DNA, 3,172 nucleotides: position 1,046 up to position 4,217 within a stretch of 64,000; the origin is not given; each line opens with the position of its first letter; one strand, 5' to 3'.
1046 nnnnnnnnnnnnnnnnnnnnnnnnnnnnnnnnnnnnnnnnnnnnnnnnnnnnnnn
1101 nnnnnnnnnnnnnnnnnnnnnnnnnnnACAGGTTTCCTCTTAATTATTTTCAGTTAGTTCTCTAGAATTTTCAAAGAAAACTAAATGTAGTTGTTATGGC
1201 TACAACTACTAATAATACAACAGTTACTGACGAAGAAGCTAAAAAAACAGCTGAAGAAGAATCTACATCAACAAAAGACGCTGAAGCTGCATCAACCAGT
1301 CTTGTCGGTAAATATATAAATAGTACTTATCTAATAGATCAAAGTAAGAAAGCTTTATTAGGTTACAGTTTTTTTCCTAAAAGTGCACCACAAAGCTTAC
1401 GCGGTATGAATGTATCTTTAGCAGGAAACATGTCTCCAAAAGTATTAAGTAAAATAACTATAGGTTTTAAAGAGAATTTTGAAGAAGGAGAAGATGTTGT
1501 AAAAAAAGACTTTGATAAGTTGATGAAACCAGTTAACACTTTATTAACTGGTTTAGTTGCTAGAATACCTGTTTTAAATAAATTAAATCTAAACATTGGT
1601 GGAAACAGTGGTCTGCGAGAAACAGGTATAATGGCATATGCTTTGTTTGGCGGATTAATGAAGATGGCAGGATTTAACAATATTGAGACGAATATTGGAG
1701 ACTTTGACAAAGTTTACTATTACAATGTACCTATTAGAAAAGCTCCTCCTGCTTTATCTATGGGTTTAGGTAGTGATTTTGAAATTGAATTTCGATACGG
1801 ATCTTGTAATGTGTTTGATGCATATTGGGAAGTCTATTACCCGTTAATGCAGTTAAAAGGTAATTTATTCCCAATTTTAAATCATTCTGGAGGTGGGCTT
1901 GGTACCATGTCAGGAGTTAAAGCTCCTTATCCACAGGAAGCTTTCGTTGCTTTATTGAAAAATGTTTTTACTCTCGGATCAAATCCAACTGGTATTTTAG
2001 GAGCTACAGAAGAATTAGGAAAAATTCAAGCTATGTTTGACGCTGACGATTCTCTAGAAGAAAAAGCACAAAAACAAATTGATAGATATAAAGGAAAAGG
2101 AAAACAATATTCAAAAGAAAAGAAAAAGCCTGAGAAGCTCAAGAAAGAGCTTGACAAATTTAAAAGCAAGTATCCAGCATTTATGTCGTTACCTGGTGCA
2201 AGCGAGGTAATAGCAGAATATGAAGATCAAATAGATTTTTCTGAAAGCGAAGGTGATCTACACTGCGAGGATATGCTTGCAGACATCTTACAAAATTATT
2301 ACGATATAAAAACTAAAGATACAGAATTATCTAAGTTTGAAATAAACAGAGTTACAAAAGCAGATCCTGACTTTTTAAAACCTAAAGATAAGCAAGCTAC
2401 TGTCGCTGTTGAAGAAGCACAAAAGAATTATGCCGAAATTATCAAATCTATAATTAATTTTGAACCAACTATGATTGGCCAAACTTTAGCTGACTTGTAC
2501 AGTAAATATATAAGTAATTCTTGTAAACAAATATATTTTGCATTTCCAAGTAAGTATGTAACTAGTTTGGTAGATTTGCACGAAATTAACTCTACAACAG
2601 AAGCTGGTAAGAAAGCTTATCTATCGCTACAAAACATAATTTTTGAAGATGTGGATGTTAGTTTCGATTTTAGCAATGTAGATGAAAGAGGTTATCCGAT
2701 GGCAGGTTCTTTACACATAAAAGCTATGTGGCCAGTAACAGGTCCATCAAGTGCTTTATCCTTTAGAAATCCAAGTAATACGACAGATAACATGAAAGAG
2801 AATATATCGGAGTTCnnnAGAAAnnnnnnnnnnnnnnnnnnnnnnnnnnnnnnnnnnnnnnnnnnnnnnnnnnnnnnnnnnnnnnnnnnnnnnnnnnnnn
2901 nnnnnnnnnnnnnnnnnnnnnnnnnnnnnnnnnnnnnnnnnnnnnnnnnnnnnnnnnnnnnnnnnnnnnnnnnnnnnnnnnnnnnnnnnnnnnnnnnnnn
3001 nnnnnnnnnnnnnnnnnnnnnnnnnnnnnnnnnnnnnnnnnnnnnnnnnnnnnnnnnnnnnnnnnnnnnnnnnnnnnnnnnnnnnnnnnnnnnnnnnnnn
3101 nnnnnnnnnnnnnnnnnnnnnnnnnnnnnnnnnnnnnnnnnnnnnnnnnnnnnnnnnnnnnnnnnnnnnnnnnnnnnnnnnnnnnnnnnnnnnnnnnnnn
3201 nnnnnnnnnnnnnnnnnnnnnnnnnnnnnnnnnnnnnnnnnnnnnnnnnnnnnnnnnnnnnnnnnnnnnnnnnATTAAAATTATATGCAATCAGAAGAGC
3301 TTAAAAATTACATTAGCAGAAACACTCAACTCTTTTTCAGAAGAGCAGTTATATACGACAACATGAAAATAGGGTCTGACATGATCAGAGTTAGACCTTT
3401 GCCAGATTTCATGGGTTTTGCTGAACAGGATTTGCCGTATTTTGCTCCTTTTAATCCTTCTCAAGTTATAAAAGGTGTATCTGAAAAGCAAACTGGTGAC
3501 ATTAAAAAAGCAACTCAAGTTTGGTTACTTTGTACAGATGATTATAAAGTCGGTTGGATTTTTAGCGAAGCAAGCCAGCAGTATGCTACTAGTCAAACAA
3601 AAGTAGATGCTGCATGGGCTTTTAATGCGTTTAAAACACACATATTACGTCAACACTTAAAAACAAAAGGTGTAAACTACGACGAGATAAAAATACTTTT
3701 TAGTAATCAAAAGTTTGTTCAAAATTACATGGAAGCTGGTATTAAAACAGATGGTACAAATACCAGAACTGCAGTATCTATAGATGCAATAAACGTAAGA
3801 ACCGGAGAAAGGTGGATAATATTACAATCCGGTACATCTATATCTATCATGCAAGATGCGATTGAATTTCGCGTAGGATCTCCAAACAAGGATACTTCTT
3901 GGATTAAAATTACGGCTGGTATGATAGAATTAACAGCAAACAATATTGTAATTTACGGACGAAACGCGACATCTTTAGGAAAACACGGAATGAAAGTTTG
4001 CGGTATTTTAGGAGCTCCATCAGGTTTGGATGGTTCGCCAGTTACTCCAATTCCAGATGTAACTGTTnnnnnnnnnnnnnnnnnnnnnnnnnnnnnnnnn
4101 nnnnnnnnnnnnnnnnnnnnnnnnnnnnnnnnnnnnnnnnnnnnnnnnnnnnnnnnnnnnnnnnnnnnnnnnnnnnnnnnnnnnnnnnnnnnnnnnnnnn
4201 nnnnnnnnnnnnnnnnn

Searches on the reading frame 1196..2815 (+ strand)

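Call 12: search_protein_families(library=pfam, proteins=[window:1196-2815:+], max_evalue=0.01)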
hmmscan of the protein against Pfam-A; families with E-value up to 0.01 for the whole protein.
window:1196-2815:+ (540 aa): 0 families

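Call 26: search_protein_families(library=phrogs, proteins=[window:1196-2815:+], max_evalue=0.01)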
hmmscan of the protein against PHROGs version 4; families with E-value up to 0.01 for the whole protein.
window:1196-2815:+ (540 aa): 1 family
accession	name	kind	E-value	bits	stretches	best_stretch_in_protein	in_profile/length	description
phrog_2362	-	unknown function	0.008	17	0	280-322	85-127/223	-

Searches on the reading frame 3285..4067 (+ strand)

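Call 12: search_protein_families(library=pfam, proteins=[window:3285-4067:+], max_evalue=0.01)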
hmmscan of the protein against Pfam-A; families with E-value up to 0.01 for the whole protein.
window:3285-4067:+ (261 aa): 0 families

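Call 26: search_protein_families(library=phrogs, proteins=[window:3285-4067:+], max_evalue=0.01)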
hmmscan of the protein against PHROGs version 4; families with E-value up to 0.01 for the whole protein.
window:3285-4067:+ (261 aa): 1 family
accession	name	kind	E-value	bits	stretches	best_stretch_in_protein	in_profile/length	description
phrog_28957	-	unknown function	0.0091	16.9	0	82-101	11-30/85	-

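Call 53: search_protein_families(library=pfam, proteins=[window:3285-4067:+], max_evalue=1)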
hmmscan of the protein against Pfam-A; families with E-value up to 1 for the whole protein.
window:3285-4067:+ (261 aa): 0 families
